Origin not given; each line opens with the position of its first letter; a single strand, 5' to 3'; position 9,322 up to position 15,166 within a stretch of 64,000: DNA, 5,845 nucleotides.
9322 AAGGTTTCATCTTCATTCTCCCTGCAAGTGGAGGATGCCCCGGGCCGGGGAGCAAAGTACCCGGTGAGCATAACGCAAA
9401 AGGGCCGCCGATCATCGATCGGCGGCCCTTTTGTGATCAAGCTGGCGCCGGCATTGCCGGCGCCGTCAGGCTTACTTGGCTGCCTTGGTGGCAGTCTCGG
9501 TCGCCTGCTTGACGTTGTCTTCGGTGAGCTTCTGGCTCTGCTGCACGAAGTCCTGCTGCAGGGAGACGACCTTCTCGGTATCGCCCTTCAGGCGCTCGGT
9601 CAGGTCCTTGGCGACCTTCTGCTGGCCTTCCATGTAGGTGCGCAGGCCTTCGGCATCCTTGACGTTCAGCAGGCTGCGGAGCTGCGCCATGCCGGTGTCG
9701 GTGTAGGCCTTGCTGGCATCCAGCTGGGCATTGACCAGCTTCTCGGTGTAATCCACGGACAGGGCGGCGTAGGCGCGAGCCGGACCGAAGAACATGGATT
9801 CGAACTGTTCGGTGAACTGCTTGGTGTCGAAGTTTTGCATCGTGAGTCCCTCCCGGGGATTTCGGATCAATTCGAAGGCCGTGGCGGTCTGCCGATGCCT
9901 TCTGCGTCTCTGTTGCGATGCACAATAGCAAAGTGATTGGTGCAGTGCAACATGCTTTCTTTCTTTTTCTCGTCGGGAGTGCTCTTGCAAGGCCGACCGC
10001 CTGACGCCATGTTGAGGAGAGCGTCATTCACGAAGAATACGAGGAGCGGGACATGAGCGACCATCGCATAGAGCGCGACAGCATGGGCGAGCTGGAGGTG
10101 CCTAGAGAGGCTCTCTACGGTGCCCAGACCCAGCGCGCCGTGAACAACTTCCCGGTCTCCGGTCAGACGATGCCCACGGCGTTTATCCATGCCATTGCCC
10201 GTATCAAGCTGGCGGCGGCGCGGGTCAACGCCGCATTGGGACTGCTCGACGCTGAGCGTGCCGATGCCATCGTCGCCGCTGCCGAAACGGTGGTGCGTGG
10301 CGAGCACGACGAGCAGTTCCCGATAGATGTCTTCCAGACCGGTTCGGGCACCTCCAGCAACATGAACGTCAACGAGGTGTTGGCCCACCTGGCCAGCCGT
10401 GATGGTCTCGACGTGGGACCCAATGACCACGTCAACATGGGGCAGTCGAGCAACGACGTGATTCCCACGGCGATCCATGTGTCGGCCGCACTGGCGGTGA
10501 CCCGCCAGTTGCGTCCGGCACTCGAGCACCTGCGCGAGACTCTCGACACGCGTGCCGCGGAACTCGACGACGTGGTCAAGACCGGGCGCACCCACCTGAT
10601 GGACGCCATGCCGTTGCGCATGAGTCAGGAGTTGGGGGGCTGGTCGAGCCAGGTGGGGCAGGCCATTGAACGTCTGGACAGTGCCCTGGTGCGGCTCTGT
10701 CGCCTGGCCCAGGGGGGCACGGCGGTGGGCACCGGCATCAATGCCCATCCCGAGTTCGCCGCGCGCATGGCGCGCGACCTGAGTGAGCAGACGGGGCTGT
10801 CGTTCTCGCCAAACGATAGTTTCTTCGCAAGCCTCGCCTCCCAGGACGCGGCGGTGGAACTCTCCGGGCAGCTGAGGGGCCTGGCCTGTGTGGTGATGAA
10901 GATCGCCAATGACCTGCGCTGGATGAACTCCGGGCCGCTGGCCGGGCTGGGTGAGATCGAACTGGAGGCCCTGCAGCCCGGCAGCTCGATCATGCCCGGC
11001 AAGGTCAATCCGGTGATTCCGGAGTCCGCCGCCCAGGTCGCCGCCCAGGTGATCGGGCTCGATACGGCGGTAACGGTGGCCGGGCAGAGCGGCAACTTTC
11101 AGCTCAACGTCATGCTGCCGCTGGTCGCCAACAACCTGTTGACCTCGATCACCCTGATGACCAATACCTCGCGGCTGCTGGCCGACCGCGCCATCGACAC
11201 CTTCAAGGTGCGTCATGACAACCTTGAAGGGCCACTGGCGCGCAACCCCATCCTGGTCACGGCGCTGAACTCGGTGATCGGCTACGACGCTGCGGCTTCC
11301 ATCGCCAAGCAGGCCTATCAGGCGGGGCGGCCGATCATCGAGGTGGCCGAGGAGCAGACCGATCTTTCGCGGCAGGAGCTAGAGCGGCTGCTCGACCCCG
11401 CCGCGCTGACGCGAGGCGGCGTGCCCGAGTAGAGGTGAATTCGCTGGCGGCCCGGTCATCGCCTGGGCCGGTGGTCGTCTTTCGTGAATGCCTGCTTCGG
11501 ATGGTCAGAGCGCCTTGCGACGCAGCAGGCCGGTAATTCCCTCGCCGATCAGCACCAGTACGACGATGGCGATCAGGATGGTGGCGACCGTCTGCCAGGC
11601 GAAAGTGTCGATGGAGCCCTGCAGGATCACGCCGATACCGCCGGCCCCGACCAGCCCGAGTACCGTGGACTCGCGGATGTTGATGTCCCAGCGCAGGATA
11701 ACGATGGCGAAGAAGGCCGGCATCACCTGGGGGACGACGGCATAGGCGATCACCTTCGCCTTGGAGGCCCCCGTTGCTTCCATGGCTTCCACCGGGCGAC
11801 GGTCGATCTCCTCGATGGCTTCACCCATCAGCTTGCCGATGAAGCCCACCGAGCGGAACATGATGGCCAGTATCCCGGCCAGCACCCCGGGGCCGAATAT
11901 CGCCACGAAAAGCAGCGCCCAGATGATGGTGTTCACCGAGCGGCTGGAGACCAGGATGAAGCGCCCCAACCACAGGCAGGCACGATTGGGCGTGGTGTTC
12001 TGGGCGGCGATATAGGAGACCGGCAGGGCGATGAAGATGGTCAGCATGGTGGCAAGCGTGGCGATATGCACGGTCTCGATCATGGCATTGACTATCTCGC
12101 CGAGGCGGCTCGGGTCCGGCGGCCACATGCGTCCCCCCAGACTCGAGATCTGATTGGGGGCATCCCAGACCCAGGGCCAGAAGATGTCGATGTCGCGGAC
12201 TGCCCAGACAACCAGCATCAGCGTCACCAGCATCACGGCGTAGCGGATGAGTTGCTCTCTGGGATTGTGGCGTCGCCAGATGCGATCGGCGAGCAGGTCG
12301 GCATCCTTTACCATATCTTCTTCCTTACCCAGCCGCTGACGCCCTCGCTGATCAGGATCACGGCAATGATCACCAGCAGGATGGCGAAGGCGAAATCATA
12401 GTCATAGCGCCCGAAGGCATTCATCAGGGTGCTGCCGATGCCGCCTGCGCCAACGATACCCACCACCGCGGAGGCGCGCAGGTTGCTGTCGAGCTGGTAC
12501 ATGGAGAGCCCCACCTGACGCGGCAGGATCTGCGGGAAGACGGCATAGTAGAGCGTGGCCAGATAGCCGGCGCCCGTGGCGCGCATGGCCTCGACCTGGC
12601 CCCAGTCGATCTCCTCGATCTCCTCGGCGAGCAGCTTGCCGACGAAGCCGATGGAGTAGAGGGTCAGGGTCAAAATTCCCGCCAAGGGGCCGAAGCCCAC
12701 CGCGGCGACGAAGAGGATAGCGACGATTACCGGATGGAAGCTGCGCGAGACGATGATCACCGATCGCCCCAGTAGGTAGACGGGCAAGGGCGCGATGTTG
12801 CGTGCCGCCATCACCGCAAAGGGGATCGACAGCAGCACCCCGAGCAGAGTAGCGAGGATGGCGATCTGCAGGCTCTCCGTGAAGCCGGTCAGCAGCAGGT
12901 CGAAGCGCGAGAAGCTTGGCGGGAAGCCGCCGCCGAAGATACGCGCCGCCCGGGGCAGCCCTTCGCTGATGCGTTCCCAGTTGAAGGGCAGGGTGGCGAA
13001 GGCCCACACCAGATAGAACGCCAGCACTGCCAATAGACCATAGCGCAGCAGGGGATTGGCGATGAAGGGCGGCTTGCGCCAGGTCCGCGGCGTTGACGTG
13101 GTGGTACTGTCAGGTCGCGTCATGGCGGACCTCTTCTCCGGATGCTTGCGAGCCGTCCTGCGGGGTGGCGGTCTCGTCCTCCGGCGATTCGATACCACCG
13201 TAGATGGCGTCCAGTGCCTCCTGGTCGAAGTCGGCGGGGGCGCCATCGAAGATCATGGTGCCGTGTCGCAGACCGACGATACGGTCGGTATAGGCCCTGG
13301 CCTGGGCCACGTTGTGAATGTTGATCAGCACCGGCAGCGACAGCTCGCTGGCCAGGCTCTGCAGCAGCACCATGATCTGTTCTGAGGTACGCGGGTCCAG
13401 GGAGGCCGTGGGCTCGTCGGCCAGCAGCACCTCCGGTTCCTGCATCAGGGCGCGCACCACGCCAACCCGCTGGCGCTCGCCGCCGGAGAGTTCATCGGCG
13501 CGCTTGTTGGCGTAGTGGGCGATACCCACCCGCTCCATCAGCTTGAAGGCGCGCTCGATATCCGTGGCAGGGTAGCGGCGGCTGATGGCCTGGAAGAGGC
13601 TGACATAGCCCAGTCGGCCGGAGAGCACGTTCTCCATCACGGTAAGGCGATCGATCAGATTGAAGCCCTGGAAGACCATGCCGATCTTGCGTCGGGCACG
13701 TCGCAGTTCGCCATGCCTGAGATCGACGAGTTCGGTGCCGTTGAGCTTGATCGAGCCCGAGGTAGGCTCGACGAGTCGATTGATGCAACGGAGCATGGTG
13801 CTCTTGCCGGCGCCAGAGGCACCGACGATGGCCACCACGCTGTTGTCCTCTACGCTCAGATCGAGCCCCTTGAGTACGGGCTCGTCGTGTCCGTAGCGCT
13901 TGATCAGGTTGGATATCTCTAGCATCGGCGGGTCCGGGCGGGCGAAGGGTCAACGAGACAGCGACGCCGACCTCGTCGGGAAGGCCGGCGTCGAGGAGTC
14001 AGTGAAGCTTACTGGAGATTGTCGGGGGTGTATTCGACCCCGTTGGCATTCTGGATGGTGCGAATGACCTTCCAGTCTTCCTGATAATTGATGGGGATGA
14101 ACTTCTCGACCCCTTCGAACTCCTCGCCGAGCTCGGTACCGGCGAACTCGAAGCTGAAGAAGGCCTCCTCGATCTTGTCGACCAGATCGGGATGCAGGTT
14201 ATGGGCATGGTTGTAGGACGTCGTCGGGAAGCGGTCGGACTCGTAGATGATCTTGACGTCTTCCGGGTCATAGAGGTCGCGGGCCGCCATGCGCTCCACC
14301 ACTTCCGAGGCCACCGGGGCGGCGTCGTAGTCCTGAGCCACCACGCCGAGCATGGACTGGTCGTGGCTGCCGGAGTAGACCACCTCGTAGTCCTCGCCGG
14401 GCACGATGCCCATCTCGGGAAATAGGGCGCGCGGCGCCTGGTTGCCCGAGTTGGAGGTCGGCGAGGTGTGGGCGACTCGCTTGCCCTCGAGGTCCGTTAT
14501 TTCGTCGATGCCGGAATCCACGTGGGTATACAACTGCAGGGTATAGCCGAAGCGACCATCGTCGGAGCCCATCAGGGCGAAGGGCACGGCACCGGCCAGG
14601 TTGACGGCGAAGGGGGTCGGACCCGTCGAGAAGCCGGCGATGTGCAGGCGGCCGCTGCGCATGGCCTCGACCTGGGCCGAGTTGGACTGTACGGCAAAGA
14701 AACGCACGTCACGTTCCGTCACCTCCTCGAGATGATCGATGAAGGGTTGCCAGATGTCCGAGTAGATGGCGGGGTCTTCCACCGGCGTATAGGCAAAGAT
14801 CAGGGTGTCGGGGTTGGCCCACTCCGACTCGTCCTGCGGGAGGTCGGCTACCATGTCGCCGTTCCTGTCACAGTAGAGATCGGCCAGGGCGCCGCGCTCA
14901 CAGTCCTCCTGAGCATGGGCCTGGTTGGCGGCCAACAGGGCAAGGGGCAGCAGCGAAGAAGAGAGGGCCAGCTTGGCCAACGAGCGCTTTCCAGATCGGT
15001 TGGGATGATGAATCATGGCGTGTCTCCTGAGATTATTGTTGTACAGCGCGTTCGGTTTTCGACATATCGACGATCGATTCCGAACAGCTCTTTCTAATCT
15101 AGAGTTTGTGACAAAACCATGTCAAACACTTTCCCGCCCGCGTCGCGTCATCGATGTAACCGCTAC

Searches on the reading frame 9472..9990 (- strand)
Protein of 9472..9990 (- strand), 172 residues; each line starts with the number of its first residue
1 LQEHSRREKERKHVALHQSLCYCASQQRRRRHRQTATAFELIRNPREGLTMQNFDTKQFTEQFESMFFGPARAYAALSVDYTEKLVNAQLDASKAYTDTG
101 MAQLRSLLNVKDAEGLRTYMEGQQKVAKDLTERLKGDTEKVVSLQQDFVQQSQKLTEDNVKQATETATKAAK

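Call 51: search_protein_families(library=pfam, proteins=[window:9472-9990:-], max_evalue=0.00001)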
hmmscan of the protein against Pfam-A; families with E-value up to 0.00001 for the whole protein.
window:9472-9990:- (172 aa): 1 family
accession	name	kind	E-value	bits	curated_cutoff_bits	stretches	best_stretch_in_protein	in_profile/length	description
PF09361.15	Phasin_2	-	6.8e-12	45.9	24.9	1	58-160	2-100/100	Phasin protein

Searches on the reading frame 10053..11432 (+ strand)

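Call 51: search_protein_families(library=pfam, proteins=[window:10053-11432:+], max_evalue=0.00001)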
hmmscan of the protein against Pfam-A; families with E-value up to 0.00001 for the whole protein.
window:10053-11432:+ (459 aa): 2 families
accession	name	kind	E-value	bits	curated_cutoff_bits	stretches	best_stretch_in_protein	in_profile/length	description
PF00206.25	Lyase_1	-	8.7e-93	311.6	27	1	12-335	1-312/312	Lyase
PF10415.14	FumaraseC_C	-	3e-20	72.8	32.5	1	401-454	1-54/54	Fumarase C C-terminus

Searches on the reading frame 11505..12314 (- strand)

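Call 51: search_protein_families(library=pfam, proteins=[window:11505-12314:-], max_evalue=0.00001)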
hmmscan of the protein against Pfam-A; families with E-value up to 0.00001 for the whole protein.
window:11505-12314:- (269 aa): 1 family
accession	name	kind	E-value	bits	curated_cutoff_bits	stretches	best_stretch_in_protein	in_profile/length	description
PF00528.27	BPD_transp_1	-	1.6e-17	64.3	26.4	1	97-267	2-181/184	Binding-protein-dependent transport system inner membrane component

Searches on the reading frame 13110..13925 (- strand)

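Call 51: search_protein_families(library=pfam, proteins=[window:13110-13925:-], max_evalue=0.00001)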
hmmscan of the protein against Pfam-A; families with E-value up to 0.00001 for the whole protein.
window:13110-13925:- (271 aa): 2 families
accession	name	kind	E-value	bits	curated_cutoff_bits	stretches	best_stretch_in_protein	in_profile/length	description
PF00005.33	ABC_tran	-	7.6e-37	127.4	25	1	18-174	1-137/137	ABC transporter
PF13304.12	AAA_21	-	7e-06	26.8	27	0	31-51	2-22/304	AAA domain, putative AbiEii toxin, Type IV TA system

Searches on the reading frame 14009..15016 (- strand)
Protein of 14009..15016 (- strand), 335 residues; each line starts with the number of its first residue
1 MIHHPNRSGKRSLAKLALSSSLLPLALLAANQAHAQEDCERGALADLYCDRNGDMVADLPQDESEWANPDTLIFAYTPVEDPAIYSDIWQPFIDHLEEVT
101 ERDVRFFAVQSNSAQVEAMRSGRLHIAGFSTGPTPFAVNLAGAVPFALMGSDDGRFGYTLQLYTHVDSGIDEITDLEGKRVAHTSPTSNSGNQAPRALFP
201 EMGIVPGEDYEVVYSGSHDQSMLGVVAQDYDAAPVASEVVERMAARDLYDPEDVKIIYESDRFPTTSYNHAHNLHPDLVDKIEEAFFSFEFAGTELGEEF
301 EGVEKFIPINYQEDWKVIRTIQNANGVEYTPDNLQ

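Call 52: search_protein_families(library=pfam, proteins=[window:14009-15016:-], max_evalue=0.00001)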
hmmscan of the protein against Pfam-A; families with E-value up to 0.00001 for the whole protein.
window:14009-15016:- (335 aa): 1 family
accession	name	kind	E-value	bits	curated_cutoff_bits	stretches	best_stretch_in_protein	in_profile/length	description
PF12974.12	Phosphonate-bd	-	7.5e-61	206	27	1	74-314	1-241/242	ABC transporter, phosphonate, periplasmic substrate-binding protein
